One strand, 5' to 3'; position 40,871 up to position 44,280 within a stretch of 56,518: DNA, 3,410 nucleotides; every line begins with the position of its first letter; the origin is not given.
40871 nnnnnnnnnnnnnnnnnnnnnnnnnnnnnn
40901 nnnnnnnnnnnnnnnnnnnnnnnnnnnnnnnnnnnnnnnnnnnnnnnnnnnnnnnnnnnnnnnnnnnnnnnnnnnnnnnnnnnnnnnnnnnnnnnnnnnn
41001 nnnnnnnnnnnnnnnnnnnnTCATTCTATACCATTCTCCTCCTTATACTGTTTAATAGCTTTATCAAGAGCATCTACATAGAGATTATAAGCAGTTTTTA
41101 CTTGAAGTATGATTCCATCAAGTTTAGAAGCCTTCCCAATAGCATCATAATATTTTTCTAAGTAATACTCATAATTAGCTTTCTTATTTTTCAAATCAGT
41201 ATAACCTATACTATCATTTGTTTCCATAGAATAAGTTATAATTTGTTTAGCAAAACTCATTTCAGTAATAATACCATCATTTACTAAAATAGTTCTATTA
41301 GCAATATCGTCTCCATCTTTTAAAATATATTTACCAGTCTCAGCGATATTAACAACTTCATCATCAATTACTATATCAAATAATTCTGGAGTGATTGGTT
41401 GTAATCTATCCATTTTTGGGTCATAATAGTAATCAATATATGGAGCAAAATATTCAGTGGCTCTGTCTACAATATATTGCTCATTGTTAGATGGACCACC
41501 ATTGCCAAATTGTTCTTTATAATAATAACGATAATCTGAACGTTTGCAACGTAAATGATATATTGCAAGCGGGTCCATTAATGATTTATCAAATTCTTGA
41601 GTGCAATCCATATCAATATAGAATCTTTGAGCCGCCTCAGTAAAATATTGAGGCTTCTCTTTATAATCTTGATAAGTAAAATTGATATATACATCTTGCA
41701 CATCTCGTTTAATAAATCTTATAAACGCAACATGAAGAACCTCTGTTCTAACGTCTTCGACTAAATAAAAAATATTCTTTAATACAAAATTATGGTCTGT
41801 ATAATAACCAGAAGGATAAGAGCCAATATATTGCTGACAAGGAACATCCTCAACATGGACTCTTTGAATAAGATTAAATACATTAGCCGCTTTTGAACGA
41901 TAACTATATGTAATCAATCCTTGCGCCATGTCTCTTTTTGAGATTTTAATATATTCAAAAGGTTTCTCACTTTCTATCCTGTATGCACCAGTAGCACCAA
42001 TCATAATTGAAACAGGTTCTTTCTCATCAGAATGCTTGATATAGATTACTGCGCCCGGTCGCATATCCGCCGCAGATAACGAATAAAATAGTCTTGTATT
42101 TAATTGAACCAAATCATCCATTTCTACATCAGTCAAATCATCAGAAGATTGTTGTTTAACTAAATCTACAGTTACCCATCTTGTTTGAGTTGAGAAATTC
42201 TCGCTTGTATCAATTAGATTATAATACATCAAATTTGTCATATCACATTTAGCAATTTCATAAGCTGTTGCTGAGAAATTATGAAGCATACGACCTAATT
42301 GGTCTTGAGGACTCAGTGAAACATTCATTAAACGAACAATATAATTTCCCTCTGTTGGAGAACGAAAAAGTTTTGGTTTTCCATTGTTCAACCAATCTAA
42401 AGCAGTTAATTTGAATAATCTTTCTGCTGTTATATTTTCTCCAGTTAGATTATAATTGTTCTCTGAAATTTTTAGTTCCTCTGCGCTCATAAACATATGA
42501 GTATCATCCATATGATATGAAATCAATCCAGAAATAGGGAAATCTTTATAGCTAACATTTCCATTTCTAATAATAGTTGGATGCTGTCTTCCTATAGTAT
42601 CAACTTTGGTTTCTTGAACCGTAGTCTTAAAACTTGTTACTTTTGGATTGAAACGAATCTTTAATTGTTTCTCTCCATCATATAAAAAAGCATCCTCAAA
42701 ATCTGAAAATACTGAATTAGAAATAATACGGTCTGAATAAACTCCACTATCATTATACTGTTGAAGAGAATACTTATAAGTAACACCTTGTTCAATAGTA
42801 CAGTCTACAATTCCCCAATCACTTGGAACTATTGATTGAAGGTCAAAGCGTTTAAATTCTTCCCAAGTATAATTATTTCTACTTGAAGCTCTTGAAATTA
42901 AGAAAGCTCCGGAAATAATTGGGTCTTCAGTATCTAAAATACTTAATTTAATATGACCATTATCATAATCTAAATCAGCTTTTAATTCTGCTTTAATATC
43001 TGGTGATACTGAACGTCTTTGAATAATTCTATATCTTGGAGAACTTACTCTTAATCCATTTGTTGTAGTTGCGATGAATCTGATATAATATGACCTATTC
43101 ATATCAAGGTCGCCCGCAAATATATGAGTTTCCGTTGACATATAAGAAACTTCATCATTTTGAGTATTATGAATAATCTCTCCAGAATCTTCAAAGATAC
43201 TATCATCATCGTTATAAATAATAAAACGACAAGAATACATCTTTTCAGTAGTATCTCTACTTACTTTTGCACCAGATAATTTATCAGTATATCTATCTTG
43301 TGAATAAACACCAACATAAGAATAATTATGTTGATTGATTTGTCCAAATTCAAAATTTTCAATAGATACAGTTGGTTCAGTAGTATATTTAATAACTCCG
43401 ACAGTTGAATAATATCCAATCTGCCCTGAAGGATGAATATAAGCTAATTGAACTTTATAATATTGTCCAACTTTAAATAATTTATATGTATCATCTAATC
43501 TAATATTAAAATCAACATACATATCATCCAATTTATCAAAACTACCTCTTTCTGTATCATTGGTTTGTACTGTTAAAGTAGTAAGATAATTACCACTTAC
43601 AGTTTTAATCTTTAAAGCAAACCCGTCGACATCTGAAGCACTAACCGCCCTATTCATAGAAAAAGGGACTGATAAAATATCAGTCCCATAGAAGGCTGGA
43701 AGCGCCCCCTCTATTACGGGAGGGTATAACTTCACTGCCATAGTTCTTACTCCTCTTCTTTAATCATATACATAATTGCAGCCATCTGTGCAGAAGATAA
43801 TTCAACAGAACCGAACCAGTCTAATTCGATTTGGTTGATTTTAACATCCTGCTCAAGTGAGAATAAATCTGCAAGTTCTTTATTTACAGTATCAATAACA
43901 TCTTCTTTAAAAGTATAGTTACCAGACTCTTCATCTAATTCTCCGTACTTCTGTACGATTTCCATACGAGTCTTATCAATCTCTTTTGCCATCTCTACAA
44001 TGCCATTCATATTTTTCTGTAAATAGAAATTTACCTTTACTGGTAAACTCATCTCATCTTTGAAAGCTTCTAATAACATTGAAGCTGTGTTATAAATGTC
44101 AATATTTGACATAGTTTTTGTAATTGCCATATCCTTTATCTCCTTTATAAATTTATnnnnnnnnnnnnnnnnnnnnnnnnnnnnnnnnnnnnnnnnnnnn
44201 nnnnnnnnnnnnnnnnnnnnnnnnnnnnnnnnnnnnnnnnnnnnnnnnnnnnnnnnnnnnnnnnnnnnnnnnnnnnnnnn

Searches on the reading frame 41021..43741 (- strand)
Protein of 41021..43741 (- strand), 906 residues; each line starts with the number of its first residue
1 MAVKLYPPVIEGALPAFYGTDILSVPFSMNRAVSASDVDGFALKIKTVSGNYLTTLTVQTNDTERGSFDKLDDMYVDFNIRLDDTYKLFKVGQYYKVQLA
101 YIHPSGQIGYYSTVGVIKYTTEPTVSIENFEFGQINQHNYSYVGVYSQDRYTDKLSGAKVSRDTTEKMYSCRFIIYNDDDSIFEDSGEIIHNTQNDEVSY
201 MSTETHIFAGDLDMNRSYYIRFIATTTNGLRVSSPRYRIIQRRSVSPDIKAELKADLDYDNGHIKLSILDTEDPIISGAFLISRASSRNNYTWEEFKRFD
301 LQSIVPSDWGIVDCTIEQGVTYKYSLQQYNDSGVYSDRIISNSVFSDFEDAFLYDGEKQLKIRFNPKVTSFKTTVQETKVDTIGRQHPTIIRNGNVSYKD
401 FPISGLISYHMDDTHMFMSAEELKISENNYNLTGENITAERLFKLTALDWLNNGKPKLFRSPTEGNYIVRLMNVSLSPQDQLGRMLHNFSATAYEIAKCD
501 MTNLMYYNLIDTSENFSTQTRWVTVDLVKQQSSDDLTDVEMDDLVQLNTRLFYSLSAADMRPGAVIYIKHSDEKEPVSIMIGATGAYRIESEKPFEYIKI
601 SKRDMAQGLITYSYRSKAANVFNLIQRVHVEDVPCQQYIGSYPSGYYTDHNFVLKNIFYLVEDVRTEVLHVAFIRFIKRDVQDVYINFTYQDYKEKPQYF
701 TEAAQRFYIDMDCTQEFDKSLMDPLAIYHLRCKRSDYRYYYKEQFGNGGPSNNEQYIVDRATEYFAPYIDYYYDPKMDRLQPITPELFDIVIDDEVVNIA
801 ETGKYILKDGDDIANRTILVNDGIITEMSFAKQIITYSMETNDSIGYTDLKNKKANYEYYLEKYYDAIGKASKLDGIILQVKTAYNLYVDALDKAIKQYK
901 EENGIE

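Call 12: search_protein_families(library=phrogs, proteins=[window:41021-43741:-], max_evalue=0.001)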
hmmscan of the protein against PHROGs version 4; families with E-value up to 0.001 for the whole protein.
window:41021-43741:- (906 aa): 1 family
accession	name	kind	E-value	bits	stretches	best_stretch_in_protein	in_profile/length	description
phrog_30026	-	unknown function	1.6e-17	64.2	2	431-512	519-600/617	-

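Call 56: search_protein_families(library=pfam, proteins=[window:41021-43741:-], max_evalue=0.01)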
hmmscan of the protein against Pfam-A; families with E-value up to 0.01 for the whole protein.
window:41021-43741:- (906 aa): 0 families

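Call 93: search_dna_similar(collection=phages, query=window:41021-43741:-, mode=protein, max_evalue=0.00001, max_rows=10)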
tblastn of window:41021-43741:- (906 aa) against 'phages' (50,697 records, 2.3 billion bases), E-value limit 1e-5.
Records with a match: 9; places in all: 9; records where one place covers at least 80% of the query: 0.
Best place of each record, by identity: <60% 9.
By first word of the organism name: Enterococcus 7; Bacteriophage 1; Phage 1.
By host as written in the record: Enterococcus faecium 4; - 2; Enterococcus faecalis 2; Enterococcus faecium 374iF1 (22) 1.
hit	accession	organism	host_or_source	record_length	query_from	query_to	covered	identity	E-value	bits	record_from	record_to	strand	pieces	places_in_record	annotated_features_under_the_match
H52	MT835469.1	Bacteriophage sp.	human fecal samples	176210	31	519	54%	27.8%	5e-33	144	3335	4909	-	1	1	record has no annotation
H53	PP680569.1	Enterococcus phage VRE9_3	Enterococcus faecium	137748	262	513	28%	24.9%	2e-15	88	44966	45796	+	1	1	hypothetical protein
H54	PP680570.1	Enterococcus phage VRE9_4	Enterococcus faecium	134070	262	513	28%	24.9%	2e-15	87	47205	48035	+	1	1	hypothetical protein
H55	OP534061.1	Enterococcus phage H1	Enterococcus faecium 374iF1 (22)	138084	262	513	28%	23.8%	2e-15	88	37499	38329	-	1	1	hypothetical protein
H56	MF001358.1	Enterococcus phage EF1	Enterococcus faecalis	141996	262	513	28%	23.8%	2e-15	87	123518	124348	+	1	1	hypothetical protein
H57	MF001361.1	Enterococcus phage EF5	Enterococcus faecalis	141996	262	513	28%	23.8%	2e-15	87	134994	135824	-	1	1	hypothetical protein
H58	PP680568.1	Enterococcus phage VRE9_2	Enterococcus faecium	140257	262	513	28%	23.8%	2e-15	87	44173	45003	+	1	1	hypothetical protein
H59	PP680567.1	Enterococcus phage VRE9_1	Enterococcus faecium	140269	262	513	28%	23.8%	2e-15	87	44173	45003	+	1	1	hypothetical protein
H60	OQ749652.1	Phage Phass-1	human gut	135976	433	497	7%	49.2%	2e-7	61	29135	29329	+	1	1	hypothetical protein (x2)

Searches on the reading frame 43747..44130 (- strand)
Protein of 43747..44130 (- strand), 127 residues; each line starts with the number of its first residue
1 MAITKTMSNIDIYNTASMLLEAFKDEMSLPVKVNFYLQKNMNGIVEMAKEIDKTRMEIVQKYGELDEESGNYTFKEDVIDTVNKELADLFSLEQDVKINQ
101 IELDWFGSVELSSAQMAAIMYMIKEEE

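Call 12: search_protein_families(library=phrogs, proteins=[window:43747-44130:-], max_evalue=0.001)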
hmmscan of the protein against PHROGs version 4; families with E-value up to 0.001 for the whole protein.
window:43747-44130:- (127 aa): 2 families
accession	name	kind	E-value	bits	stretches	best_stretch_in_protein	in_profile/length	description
phrog_1401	-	unknown function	4e-09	37.5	1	6-125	4-134/140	-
phrog_13237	-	unknown function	3e-05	25.1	1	18-90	13-87/136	-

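Call 56: search_protein_families(library=pfam, proteins=[window:43747-44130:-], max_evalue=0.01)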
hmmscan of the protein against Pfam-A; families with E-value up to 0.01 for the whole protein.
window:43747-44130:- (127 aa): 1 family
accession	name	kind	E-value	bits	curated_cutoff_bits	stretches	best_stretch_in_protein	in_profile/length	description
PF14794.11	DUF4479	-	0.0091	16.2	25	0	59-87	33-60/71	Domain of unknown function (DUF4479)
